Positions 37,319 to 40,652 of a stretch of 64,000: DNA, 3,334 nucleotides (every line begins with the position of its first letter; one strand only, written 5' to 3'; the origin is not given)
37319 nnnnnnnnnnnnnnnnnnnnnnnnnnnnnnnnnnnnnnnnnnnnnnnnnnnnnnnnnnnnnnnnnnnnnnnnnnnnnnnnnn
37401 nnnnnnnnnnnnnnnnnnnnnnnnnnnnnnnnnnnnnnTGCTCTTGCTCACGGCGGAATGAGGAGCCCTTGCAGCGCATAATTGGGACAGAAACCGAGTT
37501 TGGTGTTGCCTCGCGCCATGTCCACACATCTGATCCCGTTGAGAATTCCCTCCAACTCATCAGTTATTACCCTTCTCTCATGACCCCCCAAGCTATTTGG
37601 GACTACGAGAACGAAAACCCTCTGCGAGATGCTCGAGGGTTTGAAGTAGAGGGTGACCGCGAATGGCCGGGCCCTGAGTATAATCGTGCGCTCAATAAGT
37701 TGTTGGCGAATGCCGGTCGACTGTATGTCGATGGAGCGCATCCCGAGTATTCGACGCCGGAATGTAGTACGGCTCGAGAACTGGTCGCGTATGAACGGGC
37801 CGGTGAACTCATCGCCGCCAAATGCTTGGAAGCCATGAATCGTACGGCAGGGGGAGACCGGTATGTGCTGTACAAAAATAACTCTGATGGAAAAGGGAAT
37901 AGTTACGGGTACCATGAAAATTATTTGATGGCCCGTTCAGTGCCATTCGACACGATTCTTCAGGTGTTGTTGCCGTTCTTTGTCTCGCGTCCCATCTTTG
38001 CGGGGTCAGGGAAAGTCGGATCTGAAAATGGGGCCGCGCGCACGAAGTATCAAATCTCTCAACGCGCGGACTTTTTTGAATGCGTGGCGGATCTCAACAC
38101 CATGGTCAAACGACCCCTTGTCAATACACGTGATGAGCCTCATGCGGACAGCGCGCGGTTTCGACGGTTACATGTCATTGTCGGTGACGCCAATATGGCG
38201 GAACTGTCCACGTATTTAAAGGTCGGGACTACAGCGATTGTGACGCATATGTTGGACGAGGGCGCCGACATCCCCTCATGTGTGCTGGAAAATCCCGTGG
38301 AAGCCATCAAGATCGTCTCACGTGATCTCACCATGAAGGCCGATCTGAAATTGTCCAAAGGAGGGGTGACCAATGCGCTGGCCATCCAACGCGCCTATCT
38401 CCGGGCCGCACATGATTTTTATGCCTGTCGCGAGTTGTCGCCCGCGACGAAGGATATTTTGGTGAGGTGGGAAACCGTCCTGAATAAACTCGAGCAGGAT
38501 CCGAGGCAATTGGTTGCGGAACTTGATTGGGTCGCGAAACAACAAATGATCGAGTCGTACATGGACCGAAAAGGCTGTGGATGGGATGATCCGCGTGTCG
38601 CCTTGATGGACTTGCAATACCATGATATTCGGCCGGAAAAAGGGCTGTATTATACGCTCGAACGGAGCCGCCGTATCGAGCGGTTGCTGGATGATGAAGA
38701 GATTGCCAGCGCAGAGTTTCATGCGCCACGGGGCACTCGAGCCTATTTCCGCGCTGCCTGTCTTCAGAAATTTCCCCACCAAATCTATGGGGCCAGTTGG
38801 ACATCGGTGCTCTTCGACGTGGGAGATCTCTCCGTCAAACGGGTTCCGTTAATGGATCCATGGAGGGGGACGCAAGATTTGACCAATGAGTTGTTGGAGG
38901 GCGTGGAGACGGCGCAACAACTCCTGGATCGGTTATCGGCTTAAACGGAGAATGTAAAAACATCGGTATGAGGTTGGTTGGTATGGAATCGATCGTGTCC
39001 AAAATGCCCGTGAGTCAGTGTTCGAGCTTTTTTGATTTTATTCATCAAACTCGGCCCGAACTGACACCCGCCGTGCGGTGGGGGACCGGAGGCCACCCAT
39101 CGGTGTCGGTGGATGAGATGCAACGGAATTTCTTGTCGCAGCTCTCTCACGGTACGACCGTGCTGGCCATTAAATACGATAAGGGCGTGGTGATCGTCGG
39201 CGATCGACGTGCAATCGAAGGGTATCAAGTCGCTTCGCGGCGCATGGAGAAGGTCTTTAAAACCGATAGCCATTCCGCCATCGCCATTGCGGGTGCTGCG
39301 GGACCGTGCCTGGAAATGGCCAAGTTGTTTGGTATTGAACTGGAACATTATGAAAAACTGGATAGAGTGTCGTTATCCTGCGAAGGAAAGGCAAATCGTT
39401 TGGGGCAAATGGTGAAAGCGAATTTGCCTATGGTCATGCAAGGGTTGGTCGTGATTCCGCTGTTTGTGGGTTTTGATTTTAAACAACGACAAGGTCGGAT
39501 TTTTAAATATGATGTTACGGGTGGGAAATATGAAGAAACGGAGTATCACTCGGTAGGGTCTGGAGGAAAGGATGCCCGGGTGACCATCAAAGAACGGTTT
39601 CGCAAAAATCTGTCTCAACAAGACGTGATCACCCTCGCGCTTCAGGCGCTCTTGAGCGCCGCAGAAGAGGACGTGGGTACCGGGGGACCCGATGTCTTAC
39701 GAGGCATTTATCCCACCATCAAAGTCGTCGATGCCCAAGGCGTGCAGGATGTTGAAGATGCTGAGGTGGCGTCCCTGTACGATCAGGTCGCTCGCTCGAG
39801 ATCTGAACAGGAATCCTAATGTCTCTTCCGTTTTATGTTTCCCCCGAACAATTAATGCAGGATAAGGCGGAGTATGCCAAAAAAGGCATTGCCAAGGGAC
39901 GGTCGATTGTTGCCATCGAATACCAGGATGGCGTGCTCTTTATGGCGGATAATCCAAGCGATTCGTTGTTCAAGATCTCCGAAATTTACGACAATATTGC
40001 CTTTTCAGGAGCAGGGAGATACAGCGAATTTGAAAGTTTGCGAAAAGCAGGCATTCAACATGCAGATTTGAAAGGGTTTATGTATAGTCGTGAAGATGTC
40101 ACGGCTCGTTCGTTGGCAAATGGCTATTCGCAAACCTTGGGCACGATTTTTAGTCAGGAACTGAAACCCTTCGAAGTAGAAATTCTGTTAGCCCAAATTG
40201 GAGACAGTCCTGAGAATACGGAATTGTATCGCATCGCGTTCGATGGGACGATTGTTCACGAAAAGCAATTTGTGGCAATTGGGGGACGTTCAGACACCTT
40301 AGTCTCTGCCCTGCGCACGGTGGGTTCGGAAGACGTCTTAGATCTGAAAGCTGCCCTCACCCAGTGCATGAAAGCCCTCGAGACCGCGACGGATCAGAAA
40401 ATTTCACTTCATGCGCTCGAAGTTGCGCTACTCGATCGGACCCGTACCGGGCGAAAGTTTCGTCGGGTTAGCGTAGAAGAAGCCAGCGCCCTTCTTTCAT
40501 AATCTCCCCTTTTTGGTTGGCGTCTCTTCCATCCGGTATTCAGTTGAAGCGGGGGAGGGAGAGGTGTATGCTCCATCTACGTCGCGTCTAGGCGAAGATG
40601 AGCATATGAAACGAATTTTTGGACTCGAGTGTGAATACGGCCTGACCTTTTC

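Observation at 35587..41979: Complete Pup-proteasome gene set with no modifier (pup/UBact) gene in or next to the operon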

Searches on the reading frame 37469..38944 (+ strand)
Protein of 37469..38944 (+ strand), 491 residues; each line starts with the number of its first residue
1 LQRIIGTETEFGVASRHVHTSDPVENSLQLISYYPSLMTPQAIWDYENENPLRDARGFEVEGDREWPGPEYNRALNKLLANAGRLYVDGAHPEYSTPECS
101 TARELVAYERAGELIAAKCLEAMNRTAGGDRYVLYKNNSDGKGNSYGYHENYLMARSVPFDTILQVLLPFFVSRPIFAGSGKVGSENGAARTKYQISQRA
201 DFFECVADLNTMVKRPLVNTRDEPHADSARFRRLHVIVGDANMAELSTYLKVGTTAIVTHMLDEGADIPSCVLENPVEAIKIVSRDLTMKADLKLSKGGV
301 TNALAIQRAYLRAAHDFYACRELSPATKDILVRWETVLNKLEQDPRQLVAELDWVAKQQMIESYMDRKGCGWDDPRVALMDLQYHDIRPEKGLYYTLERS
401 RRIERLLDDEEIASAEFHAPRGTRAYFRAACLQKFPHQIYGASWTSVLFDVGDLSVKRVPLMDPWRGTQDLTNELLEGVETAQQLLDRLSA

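Call 6: search_protein_families(library=pfam, proteins=[window:37469-38944:+])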
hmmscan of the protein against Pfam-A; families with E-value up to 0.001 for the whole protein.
window:37469-38944:+ (491 aa): 1 family
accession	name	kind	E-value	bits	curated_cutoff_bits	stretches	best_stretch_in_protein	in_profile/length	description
PF03136.20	Pup_ligase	-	4.3e-167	557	25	1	3-447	1-440/441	Pup-ligase protein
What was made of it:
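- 37469..38944 (+): dop, the depupylase/deamidase (TTG start). Call 6: Pup_ligase, 557 bits.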

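Call 10: find_encoding_contigs(protein=window:37469-38944:+, flank=10000, max_places=6)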
Protein window:37469-38944:+ (491 aa): no gene with exactly this product is on record in the collection.

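Call 12: find_homologous_proteins(query=window:37469-38944:+, max_evalue=1e-30)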
Query window:37469-38944:+ (491 aa): 8000 proteins with E <= 1e-30 among 8000 candidates; the best 120 are listed.
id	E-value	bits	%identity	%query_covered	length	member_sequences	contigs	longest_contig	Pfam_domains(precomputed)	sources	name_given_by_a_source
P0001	0.0e+0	1129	100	100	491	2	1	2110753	PF03136.21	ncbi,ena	-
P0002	0.0e+0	1042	92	100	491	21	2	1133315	PF03136.21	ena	-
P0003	0.0e+0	1042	91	100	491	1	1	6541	PF03136.21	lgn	-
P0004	0.0e+0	1037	91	100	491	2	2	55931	PF03136.21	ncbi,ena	-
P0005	0.0e+0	1037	91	100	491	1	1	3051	PF03136.21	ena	-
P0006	0.0e+0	1034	91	100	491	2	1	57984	PF03136.21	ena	-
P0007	0.0e+0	1032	91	100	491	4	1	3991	PF03136.21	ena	-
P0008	0.0e+0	1029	91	100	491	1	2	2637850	PF03136.21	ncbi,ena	-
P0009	0.0e+0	1029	91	100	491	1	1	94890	PF03136.21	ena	-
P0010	0.0e+0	1026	90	100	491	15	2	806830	PF03136.21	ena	-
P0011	0.0e+0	1024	91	100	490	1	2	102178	PF03136.21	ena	-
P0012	0.0e+0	1023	91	100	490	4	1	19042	PF03136.21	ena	-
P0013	0.0e+0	1016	90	100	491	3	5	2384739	PF03136.21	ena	-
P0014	0.0e+0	1010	88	100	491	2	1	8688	PF03136.21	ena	-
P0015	0.0e+0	1009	89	100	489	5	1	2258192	PF03136.21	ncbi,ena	-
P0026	1.1e-286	969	86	100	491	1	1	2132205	PF03136.21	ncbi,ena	-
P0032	1.2e-278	943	82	100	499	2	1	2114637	PF03136.21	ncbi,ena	-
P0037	6.2e-260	881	79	97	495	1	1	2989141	PF03136.21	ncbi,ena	-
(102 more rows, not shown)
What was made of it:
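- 37469..38944 (+): Call 12: homologues named Dop.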

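Call 13: find_encoding_contigs(protein=P0001, flank=10000, max_places=4)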
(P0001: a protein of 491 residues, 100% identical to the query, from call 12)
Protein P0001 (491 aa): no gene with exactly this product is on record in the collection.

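Call 14: list_cluster_members(proteins=[P0001, P0002, P0008, P0015, P0026, P0032, P0037])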
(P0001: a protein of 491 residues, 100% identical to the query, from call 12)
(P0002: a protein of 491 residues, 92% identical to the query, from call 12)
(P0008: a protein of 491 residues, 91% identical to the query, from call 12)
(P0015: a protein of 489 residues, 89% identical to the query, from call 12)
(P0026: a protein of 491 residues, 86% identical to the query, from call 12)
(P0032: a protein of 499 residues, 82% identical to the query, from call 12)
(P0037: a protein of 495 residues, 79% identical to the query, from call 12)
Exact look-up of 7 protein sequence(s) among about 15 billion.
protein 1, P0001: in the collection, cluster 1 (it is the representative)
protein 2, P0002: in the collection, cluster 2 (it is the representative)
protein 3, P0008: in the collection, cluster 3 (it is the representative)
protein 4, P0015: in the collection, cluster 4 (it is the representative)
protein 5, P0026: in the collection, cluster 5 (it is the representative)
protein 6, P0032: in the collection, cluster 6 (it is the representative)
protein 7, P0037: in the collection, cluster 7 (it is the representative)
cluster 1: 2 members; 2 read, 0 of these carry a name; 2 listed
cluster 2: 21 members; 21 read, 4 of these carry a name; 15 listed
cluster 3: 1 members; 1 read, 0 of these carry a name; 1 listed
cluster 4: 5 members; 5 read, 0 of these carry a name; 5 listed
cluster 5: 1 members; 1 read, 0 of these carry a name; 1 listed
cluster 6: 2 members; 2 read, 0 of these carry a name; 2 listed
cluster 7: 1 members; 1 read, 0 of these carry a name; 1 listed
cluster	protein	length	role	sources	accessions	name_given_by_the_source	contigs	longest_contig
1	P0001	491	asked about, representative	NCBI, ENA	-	-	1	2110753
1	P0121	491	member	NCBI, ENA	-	-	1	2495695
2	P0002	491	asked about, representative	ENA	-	-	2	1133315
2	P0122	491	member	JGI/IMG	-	proteasome accessory factor A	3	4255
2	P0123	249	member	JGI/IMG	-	proteasome accessory factor A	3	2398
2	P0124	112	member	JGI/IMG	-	proteasome accessory factor A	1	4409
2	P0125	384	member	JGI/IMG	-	proteasome accessory factor A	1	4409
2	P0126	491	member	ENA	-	-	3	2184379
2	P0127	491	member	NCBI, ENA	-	-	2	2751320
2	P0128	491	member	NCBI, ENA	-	-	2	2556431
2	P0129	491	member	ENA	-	-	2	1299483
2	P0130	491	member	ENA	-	-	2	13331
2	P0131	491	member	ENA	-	-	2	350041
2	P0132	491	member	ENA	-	-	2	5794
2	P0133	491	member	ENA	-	-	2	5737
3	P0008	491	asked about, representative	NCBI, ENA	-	-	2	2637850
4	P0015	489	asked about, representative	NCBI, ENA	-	-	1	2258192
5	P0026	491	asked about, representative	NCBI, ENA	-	-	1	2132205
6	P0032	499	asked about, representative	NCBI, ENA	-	-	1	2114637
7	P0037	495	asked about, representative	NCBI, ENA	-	-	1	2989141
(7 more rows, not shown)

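Call 16: find_related_loci(query=A1, collection=genome_contigs, flank=10000)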
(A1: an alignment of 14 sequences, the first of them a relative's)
Query A1 (491 aa) in genome_contigs; peptide patterns used: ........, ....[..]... (x = any residue, [..] = any of these).
600 stretches matched a pattern (row limit reached: there are more); 561 encode a relative of the query (tblastn E <= 1e-3); the best 80 are kept; 80 distinct loci.
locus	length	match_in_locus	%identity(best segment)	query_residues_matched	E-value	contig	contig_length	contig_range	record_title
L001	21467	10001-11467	88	1-491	0e+0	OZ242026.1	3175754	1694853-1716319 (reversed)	MAG: Nitrospirales bacterium isolate ad4af3c8-44ab-4a5f-8523-14f9326d4af7 genome assembly, chromosome: 1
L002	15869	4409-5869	88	1-489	0e+0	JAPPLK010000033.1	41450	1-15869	MAG: Nitrospira sp. isolate RHO3_bin_20 NODE_1928_length_41450_cov_337.795410, whole genome shotgun sequence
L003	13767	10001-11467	87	1-491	0e+0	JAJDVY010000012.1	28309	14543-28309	MAG: Nitrospirales bacterium isolate jk18x22bins.71 k141_58094, whole genome shotgun sequence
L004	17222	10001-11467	80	1-490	0e+0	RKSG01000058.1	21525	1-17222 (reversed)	MAG: Nitrospirales bacterium isolate PNGst_C_binSS2 scaffold_26, whole genome shotgun sequence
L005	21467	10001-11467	89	1-491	0e+0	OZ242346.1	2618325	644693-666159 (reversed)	MAG: Nitrospirales bacterium isolate 9c02dde2-7a43-4f12-96c5-beceef923469 genome assembly, chromosome: 1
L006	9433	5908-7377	70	2-491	0e+0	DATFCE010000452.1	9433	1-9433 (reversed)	MAG TPA_asm: Nitrospiraceae bacterium isolate SMAG_U8546 k141_2409382, whole genome shotgun sequence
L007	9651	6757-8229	70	1-491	0e+0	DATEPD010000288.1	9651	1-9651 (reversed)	MAG TPA_asm: Nitrospiraceae bacterium isolate SMAG_U9012 k141_278143, whole genome shotgun sequence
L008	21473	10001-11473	69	1-491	0e+0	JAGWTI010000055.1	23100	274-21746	MAG: Nitrospirota bacterium isolate REEB37 contig-150_2706, whole genome shotgun sequence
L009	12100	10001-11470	69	1-490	0e+0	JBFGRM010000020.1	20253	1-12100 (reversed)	MAG: Nitrospiraceae bacterium isolate Mix_sand04.2021.02.Z.16 k141_1696820_length_20253_cov_12.5579, whole genome shotgu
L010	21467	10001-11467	69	3-491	0e+0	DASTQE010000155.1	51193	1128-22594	MAG TPA_asm: Nitrospira sp. isolate SMAG_U2215 k141_1207426, whole genome shotgun sequence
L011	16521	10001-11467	70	3-491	0e+0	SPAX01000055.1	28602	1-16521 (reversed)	MAG: Nitrospira sp. isolate RCB Rifle_cladeB_scaffold_55, whole genome shotgun sequence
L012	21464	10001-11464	68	3-490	0e+0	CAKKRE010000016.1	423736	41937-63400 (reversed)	Nitrospiraceae bacterium isolate Hainich-H41-bin274-1 genome assembly, contig: H41-bin274_1_Hain_H41_02um_R3_4_length_42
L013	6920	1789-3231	70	1-481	0e+0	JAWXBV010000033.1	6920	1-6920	MAG: Nitrospirota bacterium isolate MP7G1.139 k99_341397, whole genome shotgun sequence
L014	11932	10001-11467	69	3-491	0e+0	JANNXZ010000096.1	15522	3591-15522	MAG: Nitrospirota bacterium isolate VAR_34_metabat_109 VAR_34_k141_2495775, whole genome shotgun sequence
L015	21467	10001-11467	68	3-491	0e+0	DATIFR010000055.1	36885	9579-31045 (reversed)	MAG TPA_asm: Nitrospira sp. isolate SMAG_U16400 k141_1375295, whole genome shotgun sequence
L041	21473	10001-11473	61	1-491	0e+0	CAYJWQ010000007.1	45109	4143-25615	MAG TPA_asm: uncultured Nitrospirota bacterium isolate ERP125453_co1_508 genome assembly, contig: NODE_594_length_45109_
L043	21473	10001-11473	60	1-491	0e+0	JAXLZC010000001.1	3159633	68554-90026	MAG: Nitrospiraceae bacterium isolate STL-NOB2 C1.290.fa-1, whole genome shotgun sequence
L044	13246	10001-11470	59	1-490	0e+0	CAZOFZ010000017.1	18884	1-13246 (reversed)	MAG TPA_asm: uncultured Nitrospirota bacterium isolate SRP124282_co5_49 genome assembly, contig: NODE_172_length_18884_c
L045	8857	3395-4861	56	2-489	0e+0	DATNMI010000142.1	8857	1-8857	MAG TPA_asm: Nitrospiria bacterium isolate SMAG_U11475 k141_635664, whole genome shotgun sequence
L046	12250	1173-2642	57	3-491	0e+0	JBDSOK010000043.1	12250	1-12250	MAG: Nitrospiria bacterium isolate cluster1_bin.438 k127_2369389, whole genome shotgun sequence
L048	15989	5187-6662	53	1-491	7e-180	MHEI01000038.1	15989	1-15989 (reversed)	MAG: Nitrospirae bacterium RBG_16_43_11 RBG_16_scaffold_17289, whole genome shotgun sequence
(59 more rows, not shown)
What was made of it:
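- Closest known: Actinobacterial Pup-proteasome system. Same: Dop is 46-49% identical to actinobacterial Dop (call 16).
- The clade has small genomes of 2.1-3.2 Mb (calls 12, 14, 16).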

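Call 68: search_protein_families(library=ncbifam, proteins=[window:37469-38944:+], max_evalue=0.00001)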
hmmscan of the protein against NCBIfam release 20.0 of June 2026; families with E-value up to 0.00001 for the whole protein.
window:37469-38944:+ (491 aa): 2 families
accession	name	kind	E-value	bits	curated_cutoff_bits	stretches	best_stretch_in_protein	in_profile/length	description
TIGR03688.1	depupylase_Dop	equivalog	1.9e-161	538.1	492.3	1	2-477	1-483/485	depupylase/deamidase Dop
TIGR03686.1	pupylate_PafA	equivalog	9.4e-116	387.2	551.3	1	72-477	39-455/457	Pup--protein ligase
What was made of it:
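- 37469..38944 (+): Call 68: TIGR03688, 538.1 bits against 492.3.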

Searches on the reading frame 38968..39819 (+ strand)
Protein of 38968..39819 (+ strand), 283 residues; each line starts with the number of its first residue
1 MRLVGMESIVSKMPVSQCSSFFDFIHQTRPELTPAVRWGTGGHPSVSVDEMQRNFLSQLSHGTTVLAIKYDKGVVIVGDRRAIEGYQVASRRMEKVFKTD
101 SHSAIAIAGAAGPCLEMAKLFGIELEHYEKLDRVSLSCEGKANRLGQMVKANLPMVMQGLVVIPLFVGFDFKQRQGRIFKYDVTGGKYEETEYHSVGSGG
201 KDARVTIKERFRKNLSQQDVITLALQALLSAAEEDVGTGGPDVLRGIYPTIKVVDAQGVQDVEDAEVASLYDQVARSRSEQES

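Call 6: search_protein_families(library=pfam, proteins=[window:38968-39819:+])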
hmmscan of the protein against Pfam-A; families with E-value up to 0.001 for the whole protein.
window:38968-39819:+ (283 aa): 1 family
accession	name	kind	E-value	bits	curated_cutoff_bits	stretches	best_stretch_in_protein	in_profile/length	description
PF00227.31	Proteasome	-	5.6e-33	114.6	22.4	1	60-240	2-182/189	Proteasome subunit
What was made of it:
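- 38968..39819 (+): prcB, the 20S beta subunit, with a propeptide of about 60 aa before the ...HG|TTV active-site Thr. Call 6: Proteasome domain.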

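Call 68: search_protein_families(library=ncbifam, proteins=[window:38968-39819:+], max_evalue=0.00001)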
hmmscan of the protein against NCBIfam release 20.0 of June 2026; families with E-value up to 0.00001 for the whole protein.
window:38968-39819:+ (283 aa): 4 families
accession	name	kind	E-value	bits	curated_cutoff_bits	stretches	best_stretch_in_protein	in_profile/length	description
TIGR03690.1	20S_bact_beta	equivalog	6.8e-86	287.6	191.9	1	59-278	2-221/222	proteasome subunit beta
TIGR03634.1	arc_protsome_B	equivalog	9e-28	97.1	224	1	62-240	1-173/185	archaeal proteasome endopeptidase complex subunit beta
NF003075.0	PRK03996.1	subfamily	1.2e-14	54.2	219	2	60-112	34-85/248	archaeal proteasome endopeptidase complex subunit alpha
TIGR03633.1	arc_protsome_A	equivalog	1.8e-14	53.8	287.35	1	60-112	27-78/230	archaeal proteasome endopeptidase complex subunit alpha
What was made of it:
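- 38968..39819 (+): Call 68: TIGR03690, 287.6 bits against 191.9.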

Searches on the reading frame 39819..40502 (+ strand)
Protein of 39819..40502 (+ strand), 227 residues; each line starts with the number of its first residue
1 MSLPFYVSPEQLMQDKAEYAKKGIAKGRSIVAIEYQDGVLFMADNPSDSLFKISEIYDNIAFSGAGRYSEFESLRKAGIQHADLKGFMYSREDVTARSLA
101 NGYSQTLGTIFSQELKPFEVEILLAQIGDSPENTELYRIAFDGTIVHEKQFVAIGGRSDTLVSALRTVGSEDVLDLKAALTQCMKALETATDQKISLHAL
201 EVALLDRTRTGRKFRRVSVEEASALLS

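Call 6: search_protein_families(library=pfam, proteins=[window:39819-40502:+])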
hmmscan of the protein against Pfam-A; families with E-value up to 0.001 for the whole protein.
window:39819-40502:+ (227 aa): 1 family
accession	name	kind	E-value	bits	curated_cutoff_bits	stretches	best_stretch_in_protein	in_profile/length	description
PF00227.31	Proteasome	-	5.2e-19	69.1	22.4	1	25-203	2-187/189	Proteasome subunit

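Call 11: find_encoding_contigs(protein=window:39819-40502:+, flank=10000, max_places=6)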
Protein window:39819-40502:+ (227 aa): no gene with exactly this product is on record in the collection.
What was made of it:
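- On Pup-proteasome system, actinobacterial-like (L1) type: The rest of the genome is not accessible (calls 10, 11, 13).
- Tried and rejected: Exact look-ups of the window's Dop, PrcA and P0001 to reach the rest of the genome found nothing on record (calls 10, 11, 13).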

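Call 68: search_protein_families(library=ncbifam, proteins=[window:39819-40502:+], max_evalue=0.00001)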
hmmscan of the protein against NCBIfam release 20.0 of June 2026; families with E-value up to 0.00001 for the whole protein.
window:39819-40502:+ (227 aa): 4 families
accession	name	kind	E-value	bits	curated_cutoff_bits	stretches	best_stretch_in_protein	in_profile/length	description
TIGR03691.1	20S_bact_alpha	equivalog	3.2e-90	301.6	139.05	1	1-226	1-228/229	proteasome subunit alpha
TIGR03633.1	arc_protsome_A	equivalog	6.3e-14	52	287.35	1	17-226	19-229/230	archaeal proteasome endopeptidase complex subunit alpha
NF003075.0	PRK03996.1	subfamily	3.8e-13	49.3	219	1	17-225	26-235/248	archaeal proteasome endopeptidase complex subunit alpha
TIGR03634.1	arc_protsome_B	equivalog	3e-09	36.7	224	1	48-192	30-166/185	archaeal proteasome endopeptidase complex subunit beta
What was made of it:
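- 39819..40502 (+): prcA, the 20S alpha subunit (TAATG overlap with prcB). Call 68: TIGR03691, 301.6 bits against 139.05.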
